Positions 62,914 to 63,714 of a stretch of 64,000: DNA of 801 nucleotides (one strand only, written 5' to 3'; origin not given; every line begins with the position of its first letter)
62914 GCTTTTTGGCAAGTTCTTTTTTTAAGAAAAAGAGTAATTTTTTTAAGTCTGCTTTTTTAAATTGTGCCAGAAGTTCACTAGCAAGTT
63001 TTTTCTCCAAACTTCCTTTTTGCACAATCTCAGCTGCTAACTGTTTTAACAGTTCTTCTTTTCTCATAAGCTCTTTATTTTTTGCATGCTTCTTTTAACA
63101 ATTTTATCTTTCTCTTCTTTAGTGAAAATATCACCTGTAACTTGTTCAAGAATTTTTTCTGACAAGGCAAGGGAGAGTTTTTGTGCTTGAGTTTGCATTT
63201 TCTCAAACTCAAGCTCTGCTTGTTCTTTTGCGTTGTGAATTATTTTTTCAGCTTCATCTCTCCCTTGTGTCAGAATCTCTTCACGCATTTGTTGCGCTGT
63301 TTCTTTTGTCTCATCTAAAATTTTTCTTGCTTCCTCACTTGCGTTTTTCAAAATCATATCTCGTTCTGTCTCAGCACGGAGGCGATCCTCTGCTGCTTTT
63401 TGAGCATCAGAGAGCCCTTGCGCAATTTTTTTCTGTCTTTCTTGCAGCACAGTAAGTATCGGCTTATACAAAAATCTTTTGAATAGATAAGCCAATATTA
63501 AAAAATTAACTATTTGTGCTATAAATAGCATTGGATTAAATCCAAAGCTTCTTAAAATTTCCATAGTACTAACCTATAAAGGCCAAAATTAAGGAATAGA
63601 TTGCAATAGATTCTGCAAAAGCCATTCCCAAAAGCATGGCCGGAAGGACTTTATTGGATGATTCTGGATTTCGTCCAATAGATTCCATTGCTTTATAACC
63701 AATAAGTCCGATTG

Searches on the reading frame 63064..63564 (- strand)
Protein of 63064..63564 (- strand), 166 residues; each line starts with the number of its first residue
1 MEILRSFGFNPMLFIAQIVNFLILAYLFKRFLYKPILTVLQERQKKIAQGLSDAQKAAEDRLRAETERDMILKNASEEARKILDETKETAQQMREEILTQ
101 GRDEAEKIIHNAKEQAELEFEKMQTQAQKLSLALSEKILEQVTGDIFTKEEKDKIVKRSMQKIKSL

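Call 37: find_encoding_contigs(protein=window:63064-63564:-, flank=10000, max_places=2)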
Protein window:63064-63564:- (166 aa): 2 contigs read that carry it; 1 place shown.
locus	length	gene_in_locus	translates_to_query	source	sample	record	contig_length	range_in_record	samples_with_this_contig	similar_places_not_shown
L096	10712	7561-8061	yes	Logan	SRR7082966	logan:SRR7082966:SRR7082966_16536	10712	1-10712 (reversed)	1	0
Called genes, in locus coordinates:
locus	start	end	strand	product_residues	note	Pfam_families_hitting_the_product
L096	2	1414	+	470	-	?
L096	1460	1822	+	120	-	PF05635:23S_rRNA_IVP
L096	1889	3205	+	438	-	PF02934:GatB_N, PF02637:GatB_Yqey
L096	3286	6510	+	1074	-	PF02811:PHP, PF07733:DNA_pol3_alpha, PF17657:DNA_pol3_finger, PF14579:HHH_6, PF01336:tRNA_anti-codon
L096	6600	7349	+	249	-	PF00119:ATP-synt_A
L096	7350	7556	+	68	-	PF00137:ATP-synt_C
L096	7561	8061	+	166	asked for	PF00430:ATP-synt_B, PF16999:V-ATPase_G_2 (faint)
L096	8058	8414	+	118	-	PF00213:OSCP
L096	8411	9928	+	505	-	PF02874:ATP-synt_ab_N (weak), PF00006:ATP-synt_ab, PF00306:ATP-synt_ab_C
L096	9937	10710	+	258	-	?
